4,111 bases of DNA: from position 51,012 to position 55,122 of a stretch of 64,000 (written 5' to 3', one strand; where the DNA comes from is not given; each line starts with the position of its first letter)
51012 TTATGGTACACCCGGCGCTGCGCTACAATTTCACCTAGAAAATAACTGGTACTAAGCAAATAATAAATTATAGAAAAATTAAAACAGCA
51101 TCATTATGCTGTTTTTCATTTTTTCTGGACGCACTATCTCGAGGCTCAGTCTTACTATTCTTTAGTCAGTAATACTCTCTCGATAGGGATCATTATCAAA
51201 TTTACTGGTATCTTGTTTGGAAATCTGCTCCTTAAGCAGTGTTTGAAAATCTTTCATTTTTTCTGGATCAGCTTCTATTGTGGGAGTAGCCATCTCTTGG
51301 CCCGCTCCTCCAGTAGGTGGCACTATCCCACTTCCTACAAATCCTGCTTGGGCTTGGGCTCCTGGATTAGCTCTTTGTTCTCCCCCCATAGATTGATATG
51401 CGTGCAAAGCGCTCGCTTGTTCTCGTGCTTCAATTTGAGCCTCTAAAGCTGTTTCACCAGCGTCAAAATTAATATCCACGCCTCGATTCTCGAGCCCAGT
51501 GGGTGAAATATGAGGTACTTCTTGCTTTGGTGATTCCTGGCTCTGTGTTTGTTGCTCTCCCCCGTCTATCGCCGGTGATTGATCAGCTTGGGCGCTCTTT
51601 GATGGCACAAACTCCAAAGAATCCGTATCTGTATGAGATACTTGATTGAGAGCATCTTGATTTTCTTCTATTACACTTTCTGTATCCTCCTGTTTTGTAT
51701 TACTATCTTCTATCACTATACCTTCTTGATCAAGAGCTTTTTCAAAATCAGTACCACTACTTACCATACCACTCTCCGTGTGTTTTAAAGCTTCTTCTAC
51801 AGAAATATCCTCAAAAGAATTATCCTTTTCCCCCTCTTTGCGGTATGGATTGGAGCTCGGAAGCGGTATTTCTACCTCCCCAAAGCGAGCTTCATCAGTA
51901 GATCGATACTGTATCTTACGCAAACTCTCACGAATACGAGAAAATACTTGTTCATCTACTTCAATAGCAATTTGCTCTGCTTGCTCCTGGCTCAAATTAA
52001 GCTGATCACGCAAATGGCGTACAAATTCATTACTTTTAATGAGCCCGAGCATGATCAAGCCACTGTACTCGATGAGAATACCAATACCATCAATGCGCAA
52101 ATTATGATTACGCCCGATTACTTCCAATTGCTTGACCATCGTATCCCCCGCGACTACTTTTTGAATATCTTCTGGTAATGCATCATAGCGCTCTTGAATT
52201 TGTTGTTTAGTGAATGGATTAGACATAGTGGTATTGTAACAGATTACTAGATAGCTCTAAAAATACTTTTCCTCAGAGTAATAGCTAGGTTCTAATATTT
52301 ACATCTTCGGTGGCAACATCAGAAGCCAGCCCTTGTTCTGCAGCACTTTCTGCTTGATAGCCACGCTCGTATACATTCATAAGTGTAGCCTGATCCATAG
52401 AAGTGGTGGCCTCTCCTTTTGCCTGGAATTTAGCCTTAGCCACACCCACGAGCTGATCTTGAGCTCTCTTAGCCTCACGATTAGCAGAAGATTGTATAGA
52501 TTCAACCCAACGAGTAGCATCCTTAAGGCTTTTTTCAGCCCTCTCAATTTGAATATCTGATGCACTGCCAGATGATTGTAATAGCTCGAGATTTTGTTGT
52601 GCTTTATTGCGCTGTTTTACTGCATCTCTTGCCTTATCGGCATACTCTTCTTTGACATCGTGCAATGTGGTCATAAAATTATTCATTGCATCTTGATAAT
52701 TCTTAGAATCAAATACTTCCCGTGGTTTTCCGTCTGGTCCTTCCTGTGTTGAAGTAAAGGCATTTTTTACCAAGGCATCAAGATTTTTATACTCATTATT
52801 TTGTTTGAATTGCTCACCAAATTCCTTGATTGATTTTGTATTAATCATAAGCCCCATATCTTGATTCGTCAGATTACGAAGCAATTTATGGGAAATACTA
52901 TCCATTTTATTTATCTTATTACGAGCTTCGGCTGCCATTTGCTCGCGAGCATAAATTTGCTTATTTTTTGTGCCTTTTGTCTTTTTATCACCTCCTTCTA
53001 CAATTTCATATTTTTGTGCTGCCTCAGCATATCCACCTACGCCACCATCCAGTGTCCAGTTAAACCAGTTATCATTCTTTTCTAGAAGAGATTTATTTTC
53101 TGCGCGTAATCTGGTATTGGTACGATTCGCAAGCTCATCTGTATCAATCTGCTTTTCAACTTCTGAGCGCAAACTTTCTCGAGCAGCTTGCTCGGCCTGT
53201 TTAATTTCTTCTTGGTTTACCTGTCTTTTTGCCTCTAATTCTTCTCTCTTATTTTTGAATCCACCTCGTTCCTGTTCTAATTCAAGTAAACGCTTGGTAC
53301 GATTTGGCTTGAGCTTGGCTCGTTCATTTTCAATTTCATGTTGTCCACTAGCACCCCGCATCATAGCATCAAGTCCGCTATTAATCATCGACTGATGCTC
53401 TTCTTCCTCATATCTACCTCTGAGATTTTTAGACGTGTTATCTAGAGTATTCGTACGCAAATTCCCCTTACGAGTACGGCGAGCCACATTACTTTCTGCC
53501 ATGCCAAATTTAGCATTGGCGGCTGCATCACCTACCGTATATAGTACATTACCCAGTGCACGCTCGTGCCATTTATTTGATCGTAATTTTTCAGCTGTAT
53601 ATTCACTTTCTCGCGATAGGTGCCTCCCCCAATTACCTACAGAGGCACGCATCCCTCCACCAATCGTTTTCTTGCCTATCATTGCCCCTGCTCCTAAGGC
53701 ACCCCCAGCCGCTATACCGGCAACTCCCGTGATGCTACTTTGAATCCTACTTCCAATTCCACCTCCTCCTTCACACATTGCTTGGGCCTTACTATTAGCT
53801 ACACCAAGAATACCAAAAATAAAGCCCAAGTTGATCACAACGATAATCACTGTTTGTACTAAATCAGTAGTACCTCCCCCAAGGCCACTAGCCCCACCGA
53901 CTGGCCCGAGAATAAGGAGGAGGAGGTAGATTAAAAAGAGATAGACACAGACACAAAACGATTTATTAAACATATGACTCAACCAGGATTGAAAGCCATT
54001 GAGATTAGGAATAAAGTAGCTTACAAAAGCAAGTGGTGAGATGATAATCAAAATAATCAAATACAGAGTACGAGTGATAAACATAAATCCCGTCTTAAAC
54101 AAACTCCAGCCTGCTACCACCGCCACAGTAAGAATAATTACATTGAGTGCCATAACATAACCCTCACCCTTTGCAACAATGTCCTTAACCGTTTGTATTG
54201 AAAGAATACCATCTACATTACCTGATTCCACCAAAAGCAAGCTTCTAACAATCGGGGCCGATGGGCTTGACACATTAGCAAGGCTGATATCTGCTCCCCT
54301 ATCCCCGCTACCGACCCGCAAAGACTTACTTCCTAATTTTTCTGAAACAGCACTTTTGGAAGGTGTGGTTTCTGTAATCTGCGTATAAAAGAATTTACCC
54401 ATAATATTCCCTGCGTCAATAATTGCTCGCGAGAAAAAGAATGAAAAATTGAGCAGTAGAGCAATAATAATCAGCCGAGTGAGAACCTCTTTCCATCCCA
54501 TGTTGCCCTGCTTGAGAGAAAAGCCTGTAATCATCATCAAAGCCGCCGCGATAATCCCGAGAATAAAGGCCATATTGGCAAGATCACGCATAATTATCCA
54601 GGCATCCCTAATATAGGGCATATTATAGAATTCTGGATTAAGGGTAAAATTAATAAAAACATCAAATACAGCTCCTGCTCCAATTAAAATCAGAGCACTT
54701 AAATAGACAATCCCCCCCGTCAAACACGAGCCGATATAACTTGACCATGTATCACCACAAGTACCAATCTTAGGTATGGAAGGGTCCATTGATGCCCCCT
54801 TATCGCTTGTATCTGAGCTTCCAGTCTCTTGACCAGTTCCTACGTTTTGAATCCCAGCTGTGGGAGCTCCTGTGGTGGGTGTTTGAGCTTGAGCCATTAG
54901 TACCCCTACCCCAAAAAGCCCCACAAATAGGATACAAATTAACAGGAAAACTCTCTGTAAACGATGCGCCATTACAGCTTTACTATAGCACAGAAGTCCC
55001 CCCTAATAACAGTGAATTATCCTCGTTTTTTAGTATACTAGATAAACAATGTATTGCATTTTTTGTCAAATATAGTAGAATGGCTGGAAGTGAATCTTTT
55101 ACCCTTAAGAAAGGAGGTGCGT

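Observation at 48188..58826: Conjugation-type T4SS-like gene cluster with Gram-positive-style components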

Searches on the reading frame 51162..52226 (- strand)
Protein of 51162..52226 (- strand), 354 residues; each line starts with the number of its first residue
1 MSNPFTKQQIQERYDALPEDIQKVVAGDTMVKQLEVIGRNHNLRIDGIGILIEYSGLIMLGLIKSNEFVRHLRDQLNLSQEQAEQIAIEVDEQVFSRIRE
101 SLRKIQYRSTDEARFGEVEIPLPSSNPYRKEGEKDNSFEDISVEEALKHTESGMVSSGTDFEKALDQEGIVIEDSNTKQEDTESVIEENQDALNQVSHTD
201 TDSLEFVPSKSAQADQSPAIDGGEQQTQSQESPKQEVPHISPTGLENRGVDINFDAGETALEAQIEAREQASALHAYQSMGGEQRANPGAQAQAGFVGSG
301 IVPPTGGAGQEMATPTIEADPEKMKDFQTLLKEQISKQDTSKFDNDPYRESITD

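Call 5: search_protein_families(library=pfam, proteins=[window:51162-52226:-], max_evalue=0.1)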
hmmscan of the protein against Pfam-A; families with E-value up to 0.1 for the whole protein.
window:51162-52226:- (354 aa): 1 family
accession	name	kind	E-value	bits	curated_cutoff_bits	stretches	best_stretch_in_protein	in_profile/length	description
PF06745.19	ATPase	-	0.092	12.5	26.6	0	141-195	54-106/231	KaiC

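Call 6: search_protein_families(library=ncbifam, proteins=[window:51162-52226:-], max_evalue=0.1)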
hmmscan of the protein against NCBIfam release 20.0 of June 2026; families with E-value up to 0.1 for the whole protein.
window:51162-52226:- (354 aa): 1 family
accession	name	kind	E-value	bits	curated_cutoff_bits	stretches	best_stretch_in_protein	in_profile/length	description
TIGR03830.1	CxxCG_CxxCG_HTH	subfamily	0.068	13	61.8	0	62-97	64-97/127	type II TA system antitoxin MqsA family protein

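Call 70: search_solved_structures(query=A4, max_evalue=1, show_alignments=1)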
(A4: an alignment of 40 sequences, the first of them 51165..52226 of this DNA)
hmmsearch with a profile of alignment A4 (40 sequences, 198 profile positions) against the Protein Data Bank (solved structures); distinct sequences matched with E-value up to 1: 7.
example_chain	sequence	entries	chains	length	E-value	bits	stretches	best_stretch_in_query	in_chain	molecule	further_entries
2x5q_A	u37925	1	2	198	0.059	16.9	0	71-113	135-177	SSO1986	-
2lc5_A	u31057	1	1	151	0.17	15.4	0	7-78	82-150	Calmodulin, putative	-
6ui4_B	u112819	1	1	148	0.18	15.3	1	1-58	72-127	Calmodulin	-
4k25_A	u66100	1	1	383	0.32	14.5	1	81-115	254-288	Probable tRNA threonylcarbamoyladenosine biosynthesis protein QRI7, mitochondrial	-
3wuh_A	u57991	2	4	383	0.32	14.5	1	81-115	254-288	tRNA N6-adenosine threonylcarbamoyltransferase, mitochondrial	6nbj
36hb_C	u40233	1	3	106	0.33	14.5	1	4-67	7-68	CAM1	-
2dme_A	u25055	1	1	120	0.37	14.3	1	77-105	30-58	PHD finger protein 3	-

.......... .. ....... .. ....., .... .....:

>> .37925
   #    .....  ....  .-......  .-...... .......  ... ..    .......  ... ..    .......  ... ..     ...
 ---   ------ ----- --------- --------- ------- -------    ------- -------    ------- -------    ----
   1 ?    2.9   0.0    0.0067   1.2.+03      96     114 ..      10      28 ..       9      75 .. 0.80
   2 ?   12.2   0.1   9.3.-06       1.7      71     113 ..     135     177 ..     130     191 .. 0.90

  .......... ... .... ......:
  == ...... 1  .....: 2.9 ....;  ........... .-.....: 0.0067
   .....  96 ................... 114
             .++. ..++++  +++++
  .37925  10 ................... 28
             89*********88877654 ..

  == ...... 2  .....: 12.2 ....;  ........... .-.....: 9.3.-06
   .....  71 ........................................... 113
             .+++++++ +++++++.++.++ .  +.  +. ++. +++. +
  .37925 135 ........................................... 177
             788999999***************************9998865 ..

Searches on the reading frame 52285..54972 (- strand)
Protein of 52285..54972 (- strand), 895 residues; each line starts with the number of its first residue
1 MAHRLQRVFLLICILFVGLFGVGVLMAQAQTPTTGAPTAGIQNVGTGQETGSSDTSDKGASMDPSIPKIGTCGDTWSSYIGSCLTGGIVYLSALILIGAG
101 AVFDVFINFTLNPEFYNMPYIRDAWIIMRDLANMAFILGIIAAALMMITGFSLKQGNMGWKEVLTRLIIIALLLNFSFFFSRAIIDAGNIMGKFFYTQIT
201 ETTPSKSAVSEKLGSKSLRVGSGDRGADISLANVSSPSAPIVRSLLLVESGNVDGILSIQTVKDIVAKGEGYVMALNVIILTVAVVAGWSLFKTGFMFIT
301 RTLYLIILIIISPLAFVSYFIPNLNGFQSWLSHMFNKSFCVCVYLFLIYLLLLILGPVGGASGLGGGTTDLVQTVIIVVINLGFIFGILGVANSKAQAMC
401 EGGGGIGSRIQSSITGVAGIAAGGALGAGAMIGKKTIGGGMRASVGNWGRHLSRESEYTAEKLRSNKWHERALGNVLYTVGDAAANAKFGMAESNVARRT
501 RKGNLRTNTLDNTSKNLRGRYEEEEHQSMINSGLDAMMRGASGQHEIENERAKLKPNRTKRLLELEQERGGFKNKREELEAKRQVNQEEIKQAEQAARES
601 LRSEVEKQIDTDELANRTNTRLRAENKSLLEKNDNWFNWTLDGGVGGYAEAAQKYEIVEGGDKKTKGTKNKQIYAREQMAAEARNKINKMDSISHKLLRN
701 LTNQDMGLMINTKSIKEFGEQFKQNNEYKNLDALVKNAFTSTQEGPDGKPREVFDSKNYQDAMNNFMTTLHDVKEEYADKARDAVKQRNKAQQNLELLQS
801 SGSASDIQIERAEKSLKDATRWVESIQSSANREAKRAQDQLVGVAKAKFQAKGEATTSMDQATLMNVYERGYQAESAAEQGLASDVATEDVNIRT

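Call 5: search_protein_families(library=pfam, proteins=[window:52285-54972:-], max_evalue=0.1)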
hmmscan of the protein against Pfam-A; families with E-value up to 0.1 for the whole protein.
window:52285-54972:- (895 aa): 0 families

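Call 6: search_protein_families(library=ncbifam, proteins=[window:52285-54972:-], max_evalue=0.1)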
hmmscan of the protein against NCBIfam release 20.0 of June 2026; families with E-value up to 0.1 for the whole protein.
window:52285-54972:- (895 aa): 3 families
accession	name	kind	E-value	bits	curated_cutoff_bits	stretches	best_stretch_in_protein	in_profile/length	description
NF045889.1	ICE_Mbov_0396_TM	equivalog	2.3e-06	27.3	70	1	268-398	172-300/306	Mbov_0396 family ICE element transmembrane protein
NF010250.0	PRK13696.1-2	equivalog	0.06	13.4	118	0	789-826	34-72/75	hypothetical protein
NF045848.1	MMCAP2_0566_fam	domain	0.082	12.2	90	0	238-393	165-306/322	MMCAP2_0566 family conjugal transfer protein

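Call 46: search_solved_structures(query=A2, max_evalue=1, show_alignments=2)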
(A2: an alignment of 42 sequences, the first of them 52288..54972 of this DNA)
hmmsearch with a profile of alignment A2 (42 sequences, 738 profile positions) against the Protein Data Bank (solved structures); distinct sequences matched with E-value up to 1: 33.
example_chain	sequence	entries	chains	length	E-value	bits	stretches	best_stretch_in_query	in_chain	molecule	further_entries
6tik_C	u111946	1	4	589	0.047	15.7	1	483-720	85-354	Capsid protein,Putative adhesin/invasin,Capsid protein,Factor H-binding protein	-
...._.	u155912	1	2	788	0.079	15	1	50-123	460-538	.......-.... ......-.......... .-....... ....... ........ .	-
6yej_A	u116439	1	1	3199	0.081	14.9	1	504-583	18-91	Huntingtin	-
8ro0_P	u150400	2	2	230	0.1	14.6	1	543-663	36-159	Spliceosome-associated protein CWC15 homolog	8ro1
6n2y_b2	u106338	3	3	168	0.15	14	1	491-667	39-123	ATP synthase subunit b | Bacillus PS3 ATP synthase subunit b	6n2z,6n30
9s37_D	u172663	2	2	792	0.24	13.4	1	50-116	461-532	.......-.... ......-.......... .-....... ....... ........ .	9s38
8xfs_A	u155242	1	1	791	0.25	13.3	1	50-116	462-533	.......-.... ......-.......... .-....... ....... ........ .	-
8wvu_A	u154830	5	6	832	0.27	13.2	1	50-116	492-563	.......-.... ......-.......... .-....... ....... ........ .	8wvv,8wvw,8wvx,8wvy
9kb6_A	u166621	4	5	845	0.28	13.2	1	50-116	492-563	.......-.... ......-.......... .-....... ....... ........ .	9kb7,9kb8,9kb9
9o19_X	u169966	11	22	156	0.29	13.1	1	492-568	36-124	ATP synthase subunit b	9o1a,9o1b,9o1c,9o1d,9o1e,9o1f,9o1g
9khh_C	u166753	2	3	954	0.31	13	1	50-116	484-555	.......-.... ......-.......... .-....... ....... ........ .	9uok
9kgk_A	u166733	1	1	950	0.32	12.9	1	50-116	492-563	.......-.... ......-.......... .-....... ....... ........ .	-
8xfp_A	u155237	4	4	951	0.32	12.9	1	50-116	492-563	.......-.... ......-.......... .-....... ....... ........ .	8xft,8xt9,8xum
5vmm_E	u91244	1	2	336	0.35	12.8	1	554-692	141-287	Iron-regulated cell wall-anchored protein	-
6n2d_b2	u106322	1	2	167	0.36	12.8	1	490-602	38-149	ATP synthase subunit b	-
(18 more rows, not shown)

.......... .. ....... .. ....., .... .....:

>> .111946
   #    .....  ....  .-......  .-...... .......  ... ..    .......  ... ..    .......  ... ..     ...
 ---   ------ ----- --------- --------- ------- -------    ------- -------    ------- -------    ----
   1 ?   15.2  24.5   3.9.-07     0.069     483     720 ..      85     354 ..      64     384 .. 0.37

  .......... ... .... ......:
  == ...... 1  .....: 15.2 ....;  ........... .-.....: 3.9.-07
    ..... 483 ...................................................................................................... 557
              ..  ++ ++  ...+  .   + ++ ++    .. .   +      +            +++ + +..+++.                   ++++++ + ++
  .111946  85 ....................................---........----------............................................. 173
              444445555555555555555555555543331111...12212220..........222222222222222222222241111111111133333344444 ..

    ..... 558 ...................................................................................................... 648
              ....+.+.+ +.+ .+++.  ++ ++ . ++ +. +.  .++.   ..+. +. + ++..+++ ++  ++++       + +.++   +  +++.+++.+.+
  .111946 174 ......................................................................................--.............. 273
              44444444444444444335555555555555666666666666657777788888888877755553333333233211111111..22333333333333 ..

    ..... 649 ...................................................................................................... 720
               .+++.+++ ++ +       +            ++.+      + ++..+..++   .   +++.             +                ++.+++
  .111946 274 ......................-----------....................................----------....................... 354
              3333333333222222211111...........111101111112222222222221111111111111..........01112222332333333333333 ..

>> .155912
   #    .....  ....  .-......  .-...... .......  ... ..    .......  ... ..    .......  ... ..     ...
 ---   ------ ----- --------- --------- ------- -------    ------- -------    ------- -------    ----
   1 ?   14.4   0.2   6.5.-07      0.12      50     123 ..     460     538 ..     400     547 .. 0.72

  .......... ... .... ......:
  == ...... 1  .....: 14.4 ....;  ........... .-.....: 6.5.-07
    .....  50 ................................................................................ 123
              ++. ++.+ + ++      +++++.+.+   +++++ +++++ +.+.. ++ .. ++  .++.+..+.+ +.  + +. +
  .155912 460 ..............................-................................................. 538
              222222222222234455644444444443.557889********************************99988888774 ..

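Call 47: search_protein_families(library=pfam, alignment_id=A2, max_evalue=0.1)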
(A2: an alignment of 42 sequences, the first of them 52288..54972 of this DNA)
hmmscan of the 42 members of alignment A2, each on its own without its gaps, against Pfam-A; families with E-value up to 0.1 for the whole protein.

A. member 1, window:52288-54972:- (895 aa): 0 families

B. families by the number of members that match (of 42 scanned): 21 families
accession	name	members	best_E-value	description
PF04610.19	TrbL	2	0.00026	TrbL/VirB6 plasmid conjugal transfer protein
PF14037.11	YoqO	2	0.017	YoqO-like protein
PF04898.20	Glu_syn_central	1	0.0033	Glutamate synthase central domain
PF22564.2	HAAS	1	0.0042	HAAS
PF07956.16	DUF1690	1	0.005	Protein of Unknown function (DUF1690)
PF10103.15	Zincin_2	1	0.0054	Zincin-like metallopeptidase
PF06679.17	DUF1180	1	0.015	Membrane protein FAM174-like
PF14491.11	DUF4435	1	0.024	Protein of unknown function (DUF4435)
PF23695.1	YncO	1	0.027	YncO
PF09787.14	Golgin_A5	1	0.029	Golgin subfamily A member 5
PF19964.5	EAD11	1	0.039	Effector-associated domain 11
PF08810.16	KapB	1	0.047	Kinase associated protein B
PF11272.13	DUF3072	1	0.049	Protein of unknown function (DUF3072)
PF16238.11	DUF4897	1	0.049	Domain of unknown function (DUF4897)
PF14989.11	CCDC32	1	0.051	Coiled-coil domain containing 32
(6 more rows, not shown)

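Call 48: search_protein_families(library=ncbifam, alignment_id=A2, max_evalue=0.01)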
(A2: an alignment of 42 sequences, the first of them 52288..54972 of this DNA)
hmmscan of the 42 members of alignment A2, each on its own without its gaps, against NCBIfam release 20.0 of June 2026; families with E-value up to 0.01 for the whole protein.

A. member 1, window:52288-54972:- (895 aa): 1 family
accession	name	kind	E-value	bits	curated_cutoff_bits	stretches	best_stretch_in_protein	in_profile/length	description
NF045889.1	ICE_Mbov_0396_TM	equivalog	2.3e-06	27.3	70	1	268-398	172-300/306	Mbov_0396 family ICE element transmembrane protein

B. families by the number of members that match (of 42 scanned): 13 families
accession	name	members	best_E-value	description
NF046089.1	CD3337_EF1877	5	1.1e-06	CD3337/EF1877 family mobilome membrane protein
NF045889.1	ICE_Mbov_0396_TM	1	2.3e-06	Mbov_0396 family ICE element transmembrane protein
NF045848.1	MMCAP2_0566_fam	1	0.00042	MMCAP2_0566 family conjugal transfer protein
NF006544.0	PRK09039.1-3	1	0.0011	peptidoglycan -binding protein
TIGR02169.1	SMC_prok_A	1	0.0016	chromosome segregation protein SMC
NF045487.1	ASRP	1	0.0017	archaea-specific SMC-related protein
NF006546.0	PRK09039.1-5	1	0.0029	peptidoglycan -binding protein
NF053806.1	lanmdlnLanM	1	0.0031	lanmodulin LanM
TIGR02168.1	SMC_prok_B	1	0.0045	chromosome segregation protein SMC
TIGR00998.1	8a0101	1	0.005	EmrA/EmrK family multidrug efflux transporter periplasmic adaptor subunit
NF005844.0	PRK07764.1-3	1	0.0051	DNA polymerase III subunit gamma and tau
NF038071.1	lat_flg_LafA_2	1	0.0064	lateral flagellin LafA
NF002556.0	PRK02119.1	1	0.0067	hypothetical protein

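Call 51: find_homologous_proteins(query=A2, max_evalue=0.00001)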
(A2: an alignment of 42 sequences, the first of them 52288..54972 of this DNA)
Query A2 (42 sequences) (895 aa, profile of the alignment): 100 proteins with E <= 0.00001 among 8000 candidates.
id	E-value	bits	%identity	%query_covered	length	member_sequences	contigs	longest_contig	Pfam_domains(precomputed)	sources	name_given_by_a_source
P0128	2.6e-122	428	28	44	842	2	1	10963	-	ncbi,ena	-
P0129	1.3e-118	416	100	100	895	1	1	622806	-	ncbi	ncbi:MAG: hypothetical protein ACKKL4_02495 [Patescibacteria group bacterium]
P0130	5.0e-118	414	25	62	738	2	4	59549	-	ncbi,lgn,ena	-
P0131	1.8e-116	409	29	33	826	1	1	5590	-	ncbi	ncbi:MAG TPA: hypothetical protein VIJ88_01140, partial [Candidatus Paceibacterota bacterium]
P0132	8.2e-115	403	24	66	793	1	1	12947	-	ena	-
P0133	1.9e-114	402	24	49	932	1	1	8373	-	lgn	-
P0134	4.0e-113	398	28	40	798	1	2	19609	-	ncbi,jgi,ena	-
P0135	7.6e-111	390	26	68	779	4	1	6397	-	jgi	-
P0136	2.7e-110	389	29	38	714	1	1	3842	PF04610.20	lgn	-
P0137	1.5e-105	373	27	38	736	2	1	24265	-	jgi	jgi:hypothetical protein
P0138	4.5e-104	368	25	59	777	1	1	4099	-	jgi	jgi:hypothetical protein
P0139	4.1e-103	365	26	64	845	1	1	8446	-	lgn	-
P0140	1.0e-102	363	28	31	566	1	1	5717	-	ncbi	-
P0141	2.1e-101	359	27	31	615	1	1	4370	PF04610.20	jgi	-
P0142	3.8e-100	355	26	46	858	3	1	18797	-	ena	-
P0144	4.2e-99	352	26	63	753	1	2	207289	PF04610.20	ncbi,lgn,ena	-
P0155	3.2e-89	319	33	91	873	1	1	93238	PF04610.20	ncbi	-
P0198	9.5e-20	89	36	8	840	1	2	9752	PF19590.5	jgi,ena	jgi:hypothetical protein cdiviTM7_00597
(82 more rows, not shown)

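Call 54: search_protein_families(library=pfam, proteins=[P0198, P0155, P0144], max_evalue=0.01)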
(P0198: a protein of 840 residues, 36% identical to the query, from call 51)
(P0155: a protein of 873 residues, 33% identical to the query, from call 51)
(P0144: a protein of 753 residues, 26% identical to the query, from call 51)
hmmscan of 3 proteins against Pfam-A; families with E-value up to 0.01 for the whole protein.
P0198 (840 aa): 0 families

P0155 (873 aa): 1 family
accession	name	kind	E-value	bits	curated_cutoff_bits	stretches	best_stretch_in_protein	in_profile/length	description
PF04610.19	TrbL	-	1.3e-06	28.8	25.9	1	228-377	73-208/215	TrbL/VirB6 plasmid conjugal transfer protein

P0144 (753 aa): 1 family
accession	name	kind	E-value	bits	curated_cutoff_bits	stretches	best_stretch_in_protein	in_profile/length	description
PF04610.19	TrbL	-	1.4e-07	32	25.9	1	232-383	43-191/215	TrbL/VirB6 plasmid conjugal transfer protein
